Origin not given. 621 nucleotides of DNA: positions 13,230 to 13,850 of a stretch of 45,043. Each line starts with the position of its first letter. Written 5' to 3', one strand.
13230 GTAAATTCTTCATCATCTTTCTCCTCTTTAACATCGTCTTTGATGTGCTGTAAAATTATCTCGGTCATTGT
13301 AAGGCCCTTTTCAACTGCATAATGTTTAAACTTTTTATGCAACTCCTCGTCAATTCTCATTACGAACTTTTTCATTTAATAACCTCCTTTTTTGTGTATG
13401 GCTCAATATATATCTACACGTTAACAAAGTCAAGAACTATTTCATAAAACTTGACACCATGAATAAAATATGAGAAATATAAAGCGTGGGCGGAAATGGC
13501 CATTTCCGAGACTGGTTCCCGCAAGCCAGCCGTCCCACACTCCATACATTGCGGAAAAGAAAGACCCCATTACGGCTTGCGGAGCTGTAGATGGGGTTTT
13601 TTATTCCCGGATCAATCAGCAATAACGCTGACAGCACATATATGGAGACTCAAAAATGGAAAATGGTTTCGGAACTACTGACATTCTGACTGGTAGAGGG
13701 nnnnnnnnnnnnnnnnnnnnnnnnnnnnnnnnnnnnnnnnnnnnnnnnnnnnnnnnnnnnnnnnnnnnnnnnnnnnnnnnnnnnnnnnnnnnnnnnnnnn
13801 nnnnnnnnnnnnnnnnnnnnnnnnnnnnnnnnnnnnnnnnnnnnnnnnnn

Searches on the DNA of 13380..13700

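Call 80: search_rna_families(source=window, start=13380, end=13700, threshold=evalue, max_evalue=1)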
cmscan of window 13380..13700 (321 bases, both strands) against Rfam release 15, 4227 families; matches with E-value up to 1: 2.
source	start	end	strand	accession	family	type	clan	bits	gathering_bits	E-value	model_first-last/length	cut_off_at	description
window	13551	13610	+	RF00976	mir-583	Gene; miRNA;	-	18.4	80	0.36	1-62/62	no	mir-583 microRNA precursor family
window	13595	13666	+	RF01977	HOTAIRM1_3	Gene; lncRNA;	-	13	37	0.79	1-59/59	no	HOX antisense intergenic RNA myeloid 1 conserved region 3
